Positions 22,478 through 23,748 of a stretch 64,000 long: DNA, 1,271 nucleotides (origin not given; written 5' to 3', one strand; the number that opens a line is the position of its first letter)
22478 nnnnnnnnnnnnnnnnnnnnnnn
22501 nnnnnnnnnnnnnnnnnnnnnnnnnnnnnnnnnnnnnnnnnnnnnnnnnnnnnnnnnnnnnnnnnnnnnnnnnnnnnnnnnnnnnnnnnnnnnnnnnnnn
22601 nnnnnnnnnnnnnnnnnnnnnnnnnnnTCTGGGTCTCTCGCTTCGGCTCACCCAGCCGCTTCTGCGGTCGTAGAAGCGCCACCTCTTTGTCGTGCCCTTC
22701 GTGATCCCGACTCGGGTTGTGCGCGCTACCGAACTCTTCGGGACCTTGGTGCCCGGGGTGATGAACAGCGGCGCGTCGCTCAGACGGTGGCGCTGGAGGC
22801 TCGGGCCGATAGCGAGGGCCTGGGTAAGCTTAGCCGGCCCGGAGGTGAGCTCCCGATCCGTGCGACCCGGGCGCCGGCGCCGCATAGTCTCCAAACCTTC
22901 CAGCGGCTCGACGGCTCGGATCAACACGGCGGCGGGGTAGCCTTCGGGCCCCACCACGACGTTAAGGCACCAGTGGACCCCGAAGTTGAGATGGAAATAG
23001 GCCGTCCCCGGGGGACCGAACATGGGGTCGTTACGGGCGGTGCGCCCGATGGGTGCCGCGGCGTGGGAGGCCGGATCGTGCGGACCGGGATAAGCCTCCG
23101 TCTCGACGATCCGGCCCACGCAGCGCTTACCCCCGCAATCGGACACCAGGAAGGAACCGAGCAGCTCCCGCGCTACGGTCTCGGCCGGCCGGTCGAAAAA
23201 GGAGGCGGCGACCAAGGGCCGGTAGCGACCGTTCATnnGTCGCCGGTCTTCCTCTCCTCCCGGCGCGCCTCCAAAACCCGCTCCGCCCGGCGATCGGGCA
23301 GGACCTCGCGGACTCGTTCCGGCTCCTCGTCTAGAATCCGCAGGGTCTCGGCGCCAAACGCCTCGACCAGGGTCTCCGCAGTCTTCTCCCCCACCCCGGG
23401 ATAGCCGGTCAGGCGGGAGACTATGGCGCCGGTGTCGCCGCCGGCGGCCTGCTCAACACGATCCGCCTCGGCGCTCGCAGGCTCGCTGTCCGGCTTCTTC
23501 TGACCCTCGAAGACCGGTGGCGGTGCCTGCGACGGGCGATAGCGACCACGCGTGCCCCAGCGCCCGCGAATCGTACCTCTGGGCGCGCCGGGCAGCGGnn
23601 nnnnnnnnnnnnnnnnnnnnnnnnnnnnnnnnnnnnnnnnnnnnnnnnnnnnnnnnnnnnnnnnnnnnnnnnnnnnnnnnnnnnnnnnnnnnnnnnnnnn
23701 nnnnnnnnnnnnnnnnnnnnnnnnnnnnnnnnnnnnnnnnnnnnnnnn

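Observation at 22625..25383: Large NYN-nuclease / 2xOST-HTH / disordered RE-rich / HhH protein translationally coupled to a 3-methyladenine glycosylase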

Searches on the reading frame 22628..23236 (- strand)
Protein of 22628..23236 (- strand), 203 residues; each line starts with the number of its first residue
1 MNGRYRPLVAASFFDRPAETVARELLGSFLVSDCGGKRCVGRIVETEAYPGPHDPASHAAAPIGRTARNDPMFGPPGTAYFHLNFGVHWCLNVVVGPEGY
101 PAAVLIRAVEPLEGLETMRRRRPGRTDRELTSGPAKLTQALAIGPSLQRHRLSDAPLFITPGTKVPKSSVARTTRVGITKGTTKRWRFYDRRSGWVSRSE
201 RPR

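Call 4: search_protein_families(library=pfam, proteins=[window:22628-23236:-], max_evalue=0.1)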
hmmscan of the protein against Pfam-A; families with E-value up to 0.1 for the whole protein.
window:22628-23236:- (203 aa): 1 family
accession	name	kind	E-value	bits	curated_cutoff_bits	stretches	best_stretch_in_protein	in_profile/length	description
PF02245.21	Pur_DNA_glyco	-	2.1e-62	210.1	27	1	12-192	1-179/181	Methylpurine-DNA glycosylase (MPG)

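Call 5: search_protein_families(library=ncbifam, proteins=[window:22628-23236:-], max_evalue=0.1)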
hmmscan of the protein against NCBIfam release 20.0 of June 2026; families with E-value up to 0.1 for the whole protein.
window:22628-23236:- (203 aa): 6 families
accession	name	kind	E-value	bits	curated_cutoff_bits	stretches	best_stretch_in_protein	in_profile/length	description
NF002003.0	PRK00802.1-3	equivalog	3e-56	190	182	1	9-200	7-195/203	DNA-3-methyladenine glycosylase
TIGR00567.1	3mg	subfamily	5.8e-50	169.5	116.35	1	11-197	3-192/192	DNA-3-methyladenine glycosylase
NF002002.0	PRK00802.1-2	equivalog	4e-43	147.1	249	1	10-198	7-195/197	DNA-3-methyladenine glycosylase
NF002001.0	PRK00802.1-1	equivalog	1.3e-42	145.6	272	1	11-198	5-201/202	DNA-3-methyladenine glycosylase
NF002004.0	PRK00802.1-4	equivalog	6.3e-35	120.4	211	1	9-188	7-167/182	DNA-3-methyladenine glycosylase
NF002005.0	PRK00802.1-5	equivalog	4e-14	52.9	229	1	9-188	9-196/230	DNA-3-methyladenine glycosylase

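Call 45: search_protein_families(library=padloc, proteins=[window:22628-23236:-], max_evalue=0.01)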
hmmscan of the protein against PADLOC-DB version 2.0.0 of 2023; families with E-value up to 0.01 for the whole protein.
window:22628-23236:- (203 aa): 0 families

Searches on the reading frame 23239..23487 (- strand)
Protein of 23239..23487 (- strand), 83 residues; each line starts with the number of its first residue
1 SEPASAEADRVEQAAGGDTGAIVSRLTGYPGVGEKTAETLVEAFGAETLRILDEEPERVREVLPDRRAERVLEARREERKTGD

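Call 39: predict_structure(alignment_id=A2)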
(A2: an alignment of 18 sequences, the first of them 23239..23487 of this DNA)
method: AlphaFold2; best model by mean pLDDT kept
length: 83 residues; sequences in the alignment: 18
mean_pLDDT: 80.7   pTM: 0.63
mean pLDDT of the five models: 80.7, 80.3, 79.7, 77.9, 77.8
residues with pLDDT >= 90: 37; 70-90: 27; 50-70: 8; < 50: 11
segments of 3 or more residues with pLDDT < 50: 8-15
pLDDT, mean of each block of 10 residues (from residue 1): 51 58 90 91 90 92 90 88 65
secondary structure, 60 per line:
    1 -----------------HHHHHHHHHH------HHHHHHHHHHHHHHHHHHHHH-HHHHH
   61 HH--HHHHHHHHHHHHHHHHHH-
elements in order: H18-27 H34-54 H56-62 H65-82

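Call 41: fold_search(model_id=the predicted structure, library=pdb)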
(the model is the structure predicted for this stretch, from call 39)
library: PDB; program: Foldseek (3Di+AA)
matches with E <= 10: 67; with E <= 0.001: 0
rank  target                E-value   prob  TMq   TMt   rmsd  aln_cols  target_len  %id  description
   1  2bgw_B                4.1e-01  0.98  0.51  0.24   2.3        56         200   27  XPF from Aeropyrum pernix, complex with DNA (released 2005-02-23)
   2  2bhn_C                5.1e-01  0.97  0.54  0.26   2.6        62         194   24  XPF from Aeropyrum pernix (released 2005-02-23)
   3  2nrv_A                6.0e-01  0.97  0.52  0.22   2.3        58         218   29  Crystal structure of the C-terminal half of UvrC (released 2007-02-06)
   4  2mut_MODEL_1_A        8.7e-01  0.97  0.54  0.48   2.4        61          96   21  Solution structure of the F231L mutant ERCC1-XPF dimerization region (released 2015-06-24)
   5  4mtn                  8.7e-01  0.91  0.53  0.14   3.2        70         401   28  Crystal structure of transcription termination factor NusA from Planctomyces limnophilus DSM 3776 (released 2013-10-02)
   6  4bxo_B                9.2e-01  0.96  0.55  0.26   2.1        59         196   17  Architecture and DNA recognition elements of the Fanconi anemia FANCM- FAAP24 complex (released 2013-08-28)
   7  2bhn_A                1.1e+00  0.91  0.52  0.23   2.3        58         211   26  XPF from Aeropyrum pernix (released 2005-02-23)
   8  2nrt                  1.1e+00  0.91  0.52  0.22   2.3        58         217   29  Crystal structure of the C-terminal half of UvrC (released 2007-02-06)
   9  4m6w_B                1.3e+00  0.90  0.50  0.24   2.1        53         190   19  Crystal structure of the C-terminal segment of FANCM in complex with FAAP24 (released 2013-10-02)
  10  1ixr_A                1.3e+00  0.92  0.56  0.37   2.2        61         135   26  RuvA-RuvB complex (released 2002-11-06)
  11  3gv8_B                1.7e+00  0.66  0.48  0.12   6.0        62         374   22  Human DNA polymerase iota in complex with T template DNA and incoming dGTP (released 2009-06-02)
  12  3epg_A                1.7e+00  0.63  0.48  0.12   5.9        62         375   24  Structure of Human DNA Polymerase Iota complexed with N2-ethylguanine (released 2008-12-16)
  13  9hjo_D                1.8e+00  0.87  0.52  0.24   2.1        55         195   18  FANCM-FAAP24-dsDNA complex (released 2025-06-11)
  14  4fs2_A                2.1e+00  0.75  0.48  0.12   2.4        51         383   29  Base pairing mechanism of N2,3-ethenoguanine with dCTP by human polymerase iota (released 2012-08-29)
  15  1z00_MODEL_1_B        2.2e+00  0.72  0.50  0.50   2.3        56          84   16  Solution structure of the C-terminal domain of ERCC1 complexed with the C-terminal domain of XPF (released 2005-12-20)
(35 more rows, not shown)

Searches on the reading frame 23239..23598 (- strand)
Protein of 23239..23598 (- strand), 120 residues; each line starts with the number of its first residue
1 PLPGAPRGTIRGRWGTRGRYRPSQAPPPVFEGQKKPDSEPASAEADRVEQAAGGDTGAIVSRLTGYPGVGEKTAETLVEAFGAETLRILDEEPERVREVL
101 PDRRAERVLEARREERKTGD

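Call 11: search_protein_families(library=pfam, proteins=[window:23239-23580:-], max_evalue=1)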
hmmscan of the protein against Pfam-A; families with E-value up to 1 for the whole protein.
seq(114 aa): 6 families
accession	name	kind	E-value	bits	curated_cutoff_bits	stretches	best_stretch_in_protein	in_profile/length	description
PF14520.12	HHH_5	-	2.7e-09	37.8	27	2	56-107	3-56/57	Helix-hairpin-helix domain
PF01367.25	5_3_exonuc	-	0.0051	17.7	40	1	54-94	17-60/97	5'-3' exonuclease, C-terminal SAM fold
PF00633.29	HHH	-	0.034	14.4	24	1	61-73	17-29/30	Helix-hairpin-helix motif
PF10391.15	DNA_pol_lambd_f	-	0.049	13.9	29.8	1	61-85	7-30/51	Fingers domain of DNA polymerase lambda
PF12826.13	HHH_2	-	0.14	12.8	27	1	59-76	7-24/64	Helix-hairpin-helix motif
PF16544.10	STAR_dimer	-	0.3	11.1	26.3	1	81-96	31-46/53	Homodimerisation region of STAR domain protein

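Call 23: find_homologous_proteins(query=window:23239-23598:-, max_evalue=0.001)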
Query seq(120 aa) (120 aa): 17 proteins with E <= 0.001 among 78 candidates.
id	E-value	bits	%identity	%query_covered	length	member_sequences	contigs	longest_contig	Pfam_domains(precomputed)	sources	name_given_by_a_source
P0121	5.9e-45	171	73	96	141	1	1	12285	-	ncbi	-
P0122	4.0e-44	168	70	99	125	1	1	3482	-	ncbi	ncbi:MAG: hypothetical protein PVJ64_16775, partial [Gemmatimonadales bacterium]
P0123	5.6e-43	164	67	100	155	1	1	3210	-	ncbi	-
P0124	1.7e-42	163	72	99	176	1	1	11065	-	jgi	jgi:hypothetical protein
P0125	2.3e-42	162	70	99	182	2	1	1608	-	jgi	jgi:hypothetical protein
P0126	3.1e-42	162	71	100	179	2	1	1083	-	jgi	jgi:hypothetical protein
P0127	1.2e-38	150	69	99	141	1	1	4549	-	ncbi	-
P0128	2.7e-37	146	60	99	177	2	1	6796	-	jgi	jgi:hypothetical protein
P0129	2.1e-35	140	51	98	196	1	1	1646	-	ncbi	-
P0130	3.4e-35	139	47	99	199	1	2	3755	-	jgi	jgi:hypothetical protein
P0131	3.1e-34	136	58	99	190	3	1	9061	-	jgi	-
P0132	6.1e-34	135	50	99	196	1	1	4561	-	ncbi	-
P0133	8.5e-31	125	52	91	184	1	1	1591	PF14520.13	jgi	jgi:hypothetical protein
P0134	6.0e-29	119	55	97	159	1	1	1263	-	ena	-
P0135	1.0e-25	109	79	60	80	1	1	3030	PF14520.13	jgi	jgi:uroporphyrinogen-III synthase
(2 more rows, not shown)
